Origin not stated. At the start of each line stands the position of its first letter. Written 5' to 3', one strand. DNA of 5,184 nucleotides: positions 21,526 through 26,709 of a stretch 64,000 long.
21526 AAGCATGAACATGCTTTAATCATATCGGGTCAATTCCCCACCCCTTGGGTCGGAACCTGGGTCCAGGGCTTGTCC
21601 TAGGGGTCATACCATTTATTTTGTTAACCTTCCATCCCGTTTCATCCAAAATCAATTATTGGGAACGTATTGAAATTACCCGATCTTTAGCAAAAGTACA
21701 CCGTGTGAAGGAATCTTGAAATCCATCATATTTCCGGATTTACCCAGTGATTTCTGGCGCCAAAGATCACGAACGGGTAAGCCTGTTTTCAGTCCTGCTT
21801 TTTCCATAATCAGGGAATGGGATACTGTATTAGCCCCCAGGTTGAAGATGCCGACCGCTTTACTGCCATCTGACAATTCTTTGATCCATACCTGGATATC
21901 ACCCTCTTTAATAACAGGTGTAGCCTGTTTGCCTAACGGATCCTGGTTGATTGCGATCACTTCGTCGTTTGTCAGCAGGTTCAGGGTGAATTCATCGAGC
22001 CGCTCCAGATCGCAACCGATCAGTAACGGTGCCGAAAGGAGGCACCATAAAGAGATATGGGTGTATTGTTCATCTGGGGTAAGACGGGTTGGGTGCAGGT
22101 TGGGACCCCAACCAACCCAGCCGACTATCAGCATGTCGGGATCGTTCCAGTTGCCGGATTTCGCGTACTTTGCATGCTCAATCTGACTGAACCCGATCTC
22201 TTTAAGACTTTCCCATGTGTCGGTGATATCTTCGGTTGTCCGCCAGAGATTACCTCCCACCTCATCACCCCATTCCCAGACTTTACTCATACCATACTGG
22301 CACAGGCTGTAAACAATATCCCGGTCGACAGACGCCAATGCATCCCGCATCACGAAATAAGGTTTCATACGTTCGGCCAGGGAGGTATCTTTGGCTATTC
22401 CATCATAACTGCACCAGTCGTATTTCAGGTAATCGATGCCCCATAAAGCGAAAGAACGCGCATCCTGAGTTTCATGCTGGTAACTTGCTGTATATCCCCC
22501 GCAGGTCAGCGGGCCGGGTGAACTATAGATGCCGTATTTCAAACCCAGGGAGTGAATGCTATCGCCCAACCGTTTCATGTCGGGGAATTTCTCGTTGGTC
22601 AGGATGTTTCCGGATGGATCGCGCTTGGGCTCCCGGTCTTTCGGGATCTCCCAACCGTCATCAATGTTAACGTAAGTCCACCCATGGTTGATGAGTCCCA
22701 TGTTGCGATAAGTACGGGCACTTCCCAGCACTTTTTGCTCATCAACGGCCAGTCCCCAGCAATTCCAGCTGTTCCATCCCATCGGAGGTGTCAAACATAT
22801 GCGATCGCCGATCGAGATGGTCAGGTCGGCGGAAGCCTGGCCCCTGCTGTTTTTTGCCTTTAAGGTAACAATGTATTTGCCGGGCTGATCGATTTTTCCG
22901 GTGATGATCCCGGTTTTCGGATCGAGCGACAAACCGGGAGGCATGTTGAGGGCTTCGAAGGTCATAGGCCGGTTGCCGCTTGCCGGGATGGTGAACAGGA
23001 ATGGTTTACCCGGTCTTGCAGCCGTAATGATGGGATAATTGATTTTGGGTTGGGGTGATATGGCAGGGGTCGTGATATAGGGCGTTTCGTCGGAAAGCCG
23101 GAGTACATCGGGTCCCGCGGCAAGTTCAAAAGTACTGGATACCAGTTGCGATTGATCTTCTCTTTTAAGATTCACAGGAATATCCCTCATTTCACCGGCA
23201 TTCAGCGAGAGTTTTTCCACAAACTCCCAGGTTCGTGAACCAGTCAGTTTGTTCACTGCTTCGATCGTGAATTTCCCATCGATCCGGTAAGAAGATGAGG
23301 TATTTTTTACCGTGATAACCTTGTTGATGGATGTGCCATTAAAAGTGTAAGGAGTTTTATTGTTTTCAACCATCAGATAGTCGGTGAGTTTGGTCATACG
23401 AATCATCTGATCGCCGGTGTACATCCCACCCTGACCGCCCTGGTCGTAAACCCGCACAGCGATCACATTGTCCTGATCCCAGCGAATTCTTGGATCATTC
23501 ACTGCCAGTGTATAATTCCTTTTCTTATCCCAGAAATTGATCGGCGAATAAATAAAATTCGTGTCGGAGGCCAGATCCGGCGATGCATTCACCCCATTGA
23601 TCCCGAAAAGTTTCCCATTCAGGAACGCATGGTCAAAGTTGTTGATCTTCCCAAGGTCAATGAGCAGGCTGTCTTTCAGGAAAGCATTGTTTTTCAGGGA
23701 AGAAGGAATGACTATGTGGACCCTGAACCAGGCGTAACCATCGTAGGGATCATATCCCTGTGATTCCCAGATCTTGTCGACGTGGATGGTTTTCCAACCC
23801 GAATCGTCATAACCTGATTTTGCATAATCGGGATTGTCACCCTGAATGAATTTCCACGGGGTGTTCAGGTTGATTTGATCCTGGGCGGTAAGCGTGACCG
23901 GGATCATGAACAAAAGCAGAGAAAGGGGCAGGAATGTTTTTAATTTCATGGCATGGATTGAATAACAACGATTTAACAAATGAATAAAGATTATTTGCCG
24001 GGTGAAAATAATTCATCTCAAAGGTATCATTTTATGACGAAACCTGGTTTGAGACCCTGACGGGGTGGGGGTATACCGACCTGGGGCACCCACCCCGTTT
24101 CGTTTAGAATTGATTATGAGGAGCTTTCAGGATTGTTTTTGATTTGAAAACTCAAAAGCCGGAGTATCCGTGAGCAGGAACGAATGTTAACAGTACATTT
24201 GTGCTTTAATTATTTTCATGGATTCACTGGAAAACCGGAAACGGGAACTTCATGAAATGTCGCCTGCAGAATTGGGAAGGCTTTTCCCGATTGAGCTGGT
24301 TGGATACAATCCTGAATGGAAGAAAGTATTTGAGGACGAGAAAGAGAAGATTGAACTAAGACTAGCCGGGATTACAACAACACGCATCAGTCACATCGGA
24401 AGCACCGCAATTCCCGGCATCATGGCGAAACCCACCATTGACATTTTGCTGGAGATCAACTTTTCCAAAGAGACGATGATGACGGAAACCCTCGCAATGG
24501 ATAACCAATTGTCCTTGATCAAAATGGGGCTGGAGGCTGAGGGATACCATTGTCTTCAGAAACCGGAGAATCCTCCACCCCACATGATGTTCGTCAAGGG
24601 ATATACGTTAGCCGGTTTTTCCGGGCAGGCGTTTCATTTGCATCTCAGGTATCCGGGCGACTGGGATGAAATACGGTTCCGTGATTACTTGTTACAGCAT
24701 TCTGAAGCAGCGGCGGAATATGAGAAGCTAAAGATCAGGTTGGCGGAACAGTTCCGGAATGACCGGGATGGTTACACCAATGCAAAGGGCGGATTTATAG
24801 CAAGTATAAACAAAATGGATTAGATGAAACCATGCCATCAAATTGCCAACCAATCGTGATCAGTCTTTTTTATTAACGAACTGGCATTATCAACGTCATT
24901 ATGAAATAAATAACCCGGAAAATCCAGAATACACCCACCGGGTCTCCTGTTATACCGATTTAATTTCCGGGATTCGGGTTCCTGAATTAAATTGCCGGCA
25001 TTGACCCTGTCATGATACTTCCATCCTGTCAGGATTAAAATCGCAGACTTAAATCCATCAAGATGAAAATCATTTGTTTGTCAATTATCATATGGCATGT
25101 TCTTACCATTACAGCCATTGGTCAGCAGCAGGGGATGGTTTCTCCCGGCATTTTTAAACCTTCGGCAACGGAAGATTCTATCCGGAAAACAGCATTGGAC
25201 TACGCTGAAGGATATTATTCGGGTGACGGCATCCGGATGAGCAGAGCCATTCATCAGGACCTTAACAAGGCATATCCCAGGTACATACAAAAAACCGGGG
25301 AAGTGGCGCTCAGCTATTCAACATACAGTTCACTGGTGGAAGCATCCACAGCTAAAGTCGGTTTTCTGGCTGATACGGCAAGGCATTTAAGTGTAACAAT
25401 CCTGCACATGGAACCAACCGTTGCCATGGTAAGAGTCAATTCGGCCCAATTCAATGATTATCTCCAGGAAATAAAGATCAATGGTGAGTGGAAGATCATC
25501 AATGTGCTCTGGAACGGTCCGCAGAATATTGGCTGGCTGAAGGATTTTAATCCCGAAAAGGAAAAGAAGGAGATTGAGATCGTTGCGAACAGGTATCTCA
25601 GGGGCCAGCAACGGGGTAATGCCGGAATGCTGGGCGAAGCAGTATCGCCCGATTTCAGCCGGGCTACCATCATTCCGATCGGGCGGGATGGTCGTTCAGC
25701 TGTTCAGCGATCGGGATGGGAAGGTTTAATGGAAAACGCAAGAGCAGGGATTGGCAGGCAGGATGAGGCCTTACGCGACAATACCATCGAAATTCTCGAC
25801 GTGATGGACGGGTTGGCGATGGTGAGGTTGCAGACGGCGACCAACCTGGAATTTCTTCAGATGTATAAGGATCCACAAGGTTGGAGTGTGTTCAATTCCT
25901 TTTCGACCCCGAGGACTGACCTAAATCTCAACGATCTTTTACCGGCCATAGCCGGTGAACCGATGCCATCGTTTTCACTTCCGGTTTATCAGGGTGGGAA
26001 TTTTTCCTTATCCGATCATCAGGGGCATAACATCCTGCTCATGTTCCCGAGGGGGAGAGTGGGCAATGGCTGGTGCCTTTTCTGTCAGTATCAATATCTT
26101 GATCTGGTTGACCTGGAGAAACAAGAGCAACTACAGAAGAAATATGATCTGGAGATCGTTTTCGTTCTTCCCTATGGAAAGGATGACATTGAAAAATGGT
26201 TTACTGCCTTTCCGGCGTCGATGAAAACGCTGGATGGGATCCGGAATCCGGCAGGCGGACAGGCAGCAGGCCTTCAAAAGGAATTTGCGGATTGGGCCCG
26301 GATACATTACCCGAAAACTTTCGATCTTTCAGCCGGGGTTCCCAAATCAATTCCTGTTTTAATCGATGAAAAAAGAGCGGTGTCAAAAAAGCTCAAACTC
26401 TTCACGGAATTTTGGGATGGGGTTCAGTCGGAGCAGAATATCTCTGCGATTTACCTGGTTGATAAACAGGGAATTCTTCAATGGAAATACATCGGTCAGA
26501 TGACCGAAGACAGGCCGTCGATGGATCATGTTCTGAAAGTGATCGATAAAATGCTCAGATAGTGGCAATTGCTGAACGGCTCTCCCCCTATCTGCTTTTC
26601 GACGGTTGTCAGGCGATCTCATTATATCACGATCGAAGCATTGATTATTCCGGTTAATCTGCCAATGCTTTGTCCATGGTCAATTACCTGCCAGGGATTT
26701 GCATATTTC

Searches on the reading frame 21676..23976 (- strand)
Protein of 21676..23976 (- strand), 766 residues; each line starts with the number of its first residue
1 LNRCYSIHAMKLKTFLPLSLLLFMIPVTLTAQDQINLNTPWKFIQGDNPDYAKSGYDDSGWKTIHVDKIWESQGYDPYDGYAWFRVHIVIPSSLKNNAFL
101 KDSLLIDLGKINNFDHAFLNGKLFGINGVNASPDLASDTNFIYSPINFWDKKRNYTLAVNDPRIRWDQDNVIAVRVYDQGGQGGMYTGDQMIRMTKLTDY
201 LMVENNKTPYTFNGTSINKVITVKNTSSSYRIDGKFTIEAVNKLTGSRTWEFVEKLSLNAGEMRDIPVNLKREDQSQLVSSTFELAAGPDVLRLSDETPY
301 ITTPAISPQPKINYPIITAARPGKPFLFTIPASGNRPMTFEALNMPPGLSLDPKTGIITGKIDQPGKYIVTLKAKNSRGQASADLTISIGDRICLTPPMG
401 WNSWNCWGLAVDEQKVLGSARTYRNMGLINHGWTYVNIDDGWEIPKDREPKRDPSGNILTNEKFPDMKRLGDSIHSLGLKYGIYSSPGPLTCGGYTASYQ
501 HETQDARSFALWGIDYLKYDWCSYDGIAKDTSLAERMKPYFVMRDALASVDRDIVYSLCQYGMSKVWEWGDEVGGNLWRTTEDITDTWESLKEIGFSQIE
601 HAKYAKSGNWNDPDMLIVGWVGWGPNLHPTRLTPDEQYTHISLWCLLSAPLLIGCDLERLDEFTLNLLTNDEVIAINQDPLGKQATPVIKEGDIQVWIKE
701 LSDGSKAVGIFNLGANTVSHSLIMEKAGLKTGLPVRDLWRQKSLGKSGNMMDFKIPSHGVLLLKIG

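Call 54: search_protein_families(library=pfam, proteins=[window:21676-23976:-], max_evalue=0.00001)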
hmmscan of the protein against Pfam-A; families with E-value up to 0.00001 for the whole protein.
window:21676-23976:- (766 aa): 3 families
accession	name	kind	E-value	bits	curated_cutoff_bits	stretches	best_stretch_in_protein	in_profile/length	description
PF16499.11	Melibiase_2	-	8.1e-45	153.8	23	1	396-679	1-284/284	Alpha galactosidase A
PF17801.7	Melibiase_C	-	3.3e-16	59.6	22.9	1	691-765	1-71/71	Alpha galactosidase C-terminal beta sandwich domain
PF05345.18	He_PIG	-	7.2e-11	42.8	24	1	312-389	4-95/96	Putative Ig domain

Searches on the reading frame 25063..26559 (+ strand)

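Call 54: search_protein_families(library=pfam, proteins=[window:25063-26559:+], max_evalue=0.00001)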
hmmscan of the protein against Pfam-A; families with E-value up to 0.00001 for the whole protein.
window:25063-26559:+ (499 aa): 2 families
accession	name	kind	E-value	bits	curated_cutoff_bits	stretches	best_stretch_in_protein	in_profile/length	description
PF12893.14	Lumazine_bd_2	-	4.6e-20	73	22.1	1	36-150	2-115/116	Putative lumazine-binding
PF00578.27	AhpC-TSA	-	1.4e-09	38.3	26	1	298-474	2-123/124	AhpC/TSA family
